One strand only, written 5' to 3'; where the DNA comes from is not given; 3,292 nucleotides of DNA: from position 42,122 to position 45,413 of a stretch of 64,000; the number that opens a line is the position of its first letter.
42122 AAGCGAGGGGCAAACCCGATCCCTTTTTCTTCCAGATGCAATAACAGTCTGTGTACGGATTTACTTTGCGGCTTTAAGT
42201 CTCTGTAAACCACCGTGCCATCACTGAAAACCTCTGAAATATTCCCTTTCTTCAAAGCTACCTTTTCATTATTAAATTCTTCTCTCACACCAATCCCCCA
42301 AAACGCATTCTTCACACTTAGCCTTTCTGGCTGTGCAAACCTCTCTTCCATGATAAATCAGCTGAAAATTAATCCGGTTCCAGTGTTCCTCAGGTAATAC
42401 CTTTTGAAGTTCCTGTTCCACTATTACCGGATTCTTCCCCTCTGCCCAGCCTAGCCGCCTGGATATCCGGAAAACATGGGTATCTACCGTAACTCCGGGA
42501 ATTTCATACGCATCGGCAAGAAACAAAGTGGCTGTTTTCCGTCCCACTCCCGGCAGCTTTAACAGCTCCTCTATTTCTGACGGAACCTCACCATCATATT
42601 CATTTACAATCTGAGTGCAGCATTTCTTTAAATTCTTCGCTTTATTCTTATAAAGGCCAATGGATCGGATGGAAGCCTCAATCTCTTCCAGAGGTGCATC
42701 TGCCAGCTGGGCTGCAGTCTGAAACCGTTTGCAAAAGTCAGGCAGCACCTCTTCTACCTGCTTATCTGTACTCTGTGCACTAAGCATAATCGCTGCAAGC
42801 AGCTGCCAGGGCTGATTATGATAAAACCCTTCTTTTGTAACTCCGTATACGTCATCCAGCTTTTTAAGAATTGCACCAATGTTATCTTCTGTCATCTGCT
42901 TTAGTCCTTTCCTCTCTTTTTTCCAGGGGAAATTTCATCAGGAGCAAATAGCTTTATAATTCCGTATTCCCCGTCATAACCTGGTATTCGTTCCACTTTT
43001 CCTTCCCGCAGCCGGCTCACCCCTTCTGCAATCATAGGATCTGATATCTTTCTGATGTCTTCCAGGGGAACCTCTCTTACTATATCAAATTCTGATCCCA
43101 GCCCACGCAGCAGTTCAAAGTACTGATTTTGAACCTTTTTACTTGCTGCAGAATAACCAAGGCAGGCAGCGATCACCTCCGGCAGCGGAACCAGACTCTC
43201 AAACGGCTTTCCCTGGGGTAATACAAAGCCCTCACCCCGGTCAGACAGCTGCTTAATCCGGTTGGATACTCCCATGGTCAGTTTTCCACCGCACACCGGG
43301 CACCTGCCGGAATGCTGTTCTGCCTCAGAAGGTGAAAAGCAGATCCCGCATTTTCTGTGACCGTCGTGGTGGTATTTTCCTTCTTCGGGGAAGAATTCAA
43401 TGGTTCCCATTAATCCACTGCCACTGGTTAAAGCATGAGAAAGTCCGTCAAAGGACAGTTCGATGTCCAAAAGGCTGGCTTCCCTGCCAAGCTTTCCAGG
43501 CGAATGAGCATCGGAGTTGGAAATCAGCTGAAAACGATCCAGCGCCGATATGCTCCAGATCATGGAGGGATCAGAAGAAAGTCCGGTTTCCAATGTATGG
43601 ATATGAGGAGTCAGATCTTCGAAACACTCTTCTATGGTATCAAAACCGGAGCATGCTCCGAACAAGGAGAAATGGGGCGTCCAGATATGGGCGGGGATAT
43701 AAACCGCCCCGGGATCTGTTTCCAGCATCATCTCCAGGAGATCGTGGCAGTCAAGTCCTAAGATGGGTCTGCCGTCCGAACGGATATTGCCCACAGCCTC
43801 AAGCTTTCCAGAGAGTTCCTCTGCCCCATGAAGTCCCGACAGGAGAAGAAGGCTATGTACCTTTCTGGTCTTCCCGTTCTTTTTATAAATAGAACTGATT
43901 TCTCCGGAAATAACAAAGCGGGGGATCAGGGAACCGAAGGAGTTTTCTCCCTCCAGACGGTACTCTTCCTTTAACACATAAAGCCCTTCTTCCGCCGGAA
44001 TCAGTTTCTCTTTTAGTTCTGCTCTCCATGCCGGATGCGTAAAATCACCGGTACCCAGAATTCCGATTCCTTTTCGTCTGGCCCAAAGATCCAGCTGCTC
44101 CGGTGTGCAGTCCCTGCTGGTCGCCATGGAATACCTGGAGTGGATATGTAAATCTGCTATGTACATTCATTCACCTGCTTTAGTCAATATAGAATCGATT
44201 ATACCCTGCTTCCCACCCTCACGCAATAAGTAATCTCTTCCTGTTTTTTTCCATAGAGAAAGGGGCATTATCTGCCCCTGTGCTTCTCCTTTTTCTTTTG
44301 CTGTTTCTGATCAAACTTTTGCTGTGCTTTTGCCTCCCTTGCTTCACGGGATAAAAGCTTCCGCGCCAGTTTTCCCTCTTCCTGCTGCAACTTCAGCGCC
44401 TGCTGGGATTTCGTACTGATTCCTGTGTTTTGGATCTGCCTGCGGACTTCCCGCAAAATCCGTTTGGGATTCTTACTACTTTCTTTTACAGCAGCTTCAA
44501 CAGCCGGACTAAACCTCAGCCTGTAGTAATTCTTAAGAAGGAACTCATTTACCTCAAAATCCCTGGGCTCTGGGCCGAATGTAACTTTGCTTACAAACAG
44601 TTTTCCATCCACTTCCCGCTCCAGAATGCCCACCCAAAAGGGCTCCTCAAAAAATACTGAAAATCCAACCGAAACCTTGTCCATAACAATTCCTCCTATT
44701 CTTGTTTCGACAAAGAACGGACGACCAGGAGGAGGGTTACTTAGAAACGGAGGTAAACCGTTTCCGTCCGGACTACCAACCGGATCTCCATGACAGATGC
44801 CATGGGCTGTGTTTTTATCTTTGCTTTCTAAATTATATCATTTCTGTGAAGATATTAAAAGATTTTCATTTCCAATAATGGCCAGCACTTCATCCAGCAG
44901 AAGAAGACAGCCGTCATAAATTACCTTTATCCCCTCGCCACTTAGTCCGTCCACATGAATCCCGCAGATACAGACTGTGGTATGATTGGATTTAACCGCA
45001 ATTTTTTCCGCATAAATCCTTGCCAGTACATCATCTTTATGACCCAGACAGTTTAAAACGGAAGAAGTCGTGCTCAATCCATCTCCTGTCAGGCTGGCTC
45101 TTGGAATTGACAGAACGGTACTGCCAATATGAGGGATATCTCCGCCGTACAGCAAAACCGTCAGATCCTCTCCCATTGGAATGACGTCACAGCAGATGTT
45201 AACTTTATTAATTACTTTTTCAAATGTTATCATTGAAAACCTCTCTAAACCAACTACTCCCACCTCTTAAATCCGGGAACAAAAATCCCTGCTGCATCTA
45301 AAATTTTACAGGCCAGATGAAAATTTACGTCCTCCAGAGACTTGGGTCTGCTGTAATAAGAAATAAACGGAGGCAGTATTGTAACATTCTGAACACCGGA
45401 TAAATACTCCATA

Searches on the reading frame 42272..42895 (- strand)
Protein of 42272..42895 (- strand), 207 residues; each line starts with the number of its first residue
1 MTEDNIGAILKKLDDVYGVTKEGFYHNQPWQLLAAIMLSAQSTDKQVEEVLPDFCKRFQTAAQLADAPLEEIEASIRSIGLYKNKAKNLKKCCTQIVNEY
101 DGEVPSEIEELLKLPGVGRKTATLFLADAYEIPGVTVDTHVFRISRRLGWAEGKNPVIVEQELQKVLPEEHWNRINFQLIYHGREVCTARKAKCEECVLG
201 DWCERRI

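Call 11: search_protein_families(library=pfam, proteins=[window:42272-42895:-], max_evalue=0.01)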
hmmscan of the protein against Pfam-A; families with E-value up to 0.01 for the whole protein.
window:42272-42895:- (207 aa): 4 families
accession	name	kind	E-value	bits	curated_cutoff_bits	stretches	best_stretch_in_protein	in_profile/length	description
PF00730.31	HhH-GPD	-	2.3e-25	89.5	26.2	1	35-168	2-107/108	HhH-GPD superfamily base excision DNA repair protein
PF00633.29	HHH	-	2.5e-07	30.6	24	1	99-126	1-28/30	Helix-hairpin-helix motif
PF10576.14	EndIII_4Fe-2S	-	0.0011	19.6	20.5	1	187-203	1-17/17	Iron-sulfur binding domain of endonuclease III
PF21176.3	RecR_HhH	-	0.0014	18.8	27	1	108-123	5-20/45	RecR, helix-hairpin-helix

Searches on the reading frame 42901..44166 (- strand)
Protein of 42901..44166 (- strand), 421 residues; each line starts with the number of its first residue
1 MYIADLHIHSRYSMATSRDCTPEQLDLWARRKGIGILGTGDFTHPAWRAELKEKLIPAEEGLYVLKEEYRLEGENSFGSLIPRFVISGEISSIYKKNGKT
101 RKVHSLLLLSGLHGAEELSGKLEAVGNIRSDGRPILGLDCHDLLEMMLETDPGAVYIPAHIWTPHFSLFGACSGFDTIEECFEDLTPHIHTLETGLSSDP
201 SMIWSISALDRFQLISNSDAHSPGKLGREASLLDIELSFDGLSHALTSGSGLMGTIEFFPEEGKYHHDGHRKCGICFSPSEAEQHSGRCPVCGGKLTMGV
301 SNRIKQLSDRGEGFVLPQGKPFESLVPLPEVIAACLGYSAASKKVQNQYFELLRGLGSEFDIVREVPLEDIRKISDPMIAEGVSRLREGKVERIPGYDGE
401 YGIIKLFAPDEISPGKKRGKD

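Call 11: search_protein_families(library=pfam, proteins=[window:42901-44166:-], max_evalue=0.01)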
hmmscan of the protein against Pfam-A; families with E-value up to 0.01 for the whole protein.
window:42901-44166:- (421 aa): 1 family
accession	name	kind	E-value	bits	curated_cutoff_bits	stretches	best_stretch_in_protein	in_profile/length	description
PF19335.5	HMBD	-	0.0064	16.9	23.6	0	276-297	4-26/28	Heavy metal binding domain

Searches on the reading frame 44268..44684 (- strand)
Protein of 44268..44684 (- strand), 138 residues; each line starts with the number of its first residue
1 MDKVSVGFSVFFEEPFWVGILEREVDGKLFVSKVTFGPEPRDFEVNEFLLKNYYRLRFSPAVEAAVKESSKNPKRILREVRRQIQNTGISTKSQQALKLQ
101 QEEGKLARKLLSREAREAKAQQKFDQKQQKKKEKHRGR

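Call 11: search_protein_families(library=pfam, proteins=[window:44268-44684:-], max_evalue=0.01)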
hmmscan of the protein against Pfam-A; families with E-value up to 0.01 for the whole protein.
window:44268-44684:- (138 aa): 1 family
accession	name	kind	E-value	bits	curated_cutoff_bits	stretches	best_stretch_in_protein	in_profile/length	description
PF11208.13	DUF2992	-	3.9e-47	160.2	23.8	1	9-138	2-132/132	Protein of unknown function (DUF2992)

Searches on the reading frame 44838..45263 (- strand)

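Call 11: search_protein_families(library=pfam, proteins=[window:44838-45263:-], max_evalue=0.01)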
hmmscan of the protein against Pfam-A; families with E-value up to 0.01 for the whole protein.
window:44838-45263:- (141 aa): 1 family
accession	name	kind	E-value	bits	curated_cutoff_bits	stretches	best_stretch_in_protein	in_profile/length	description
PF21758.2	PAC_bac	-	7.4e-30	103.4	27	1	20-128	4-112/115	Bacterial proteasome assembling chaperone-like protein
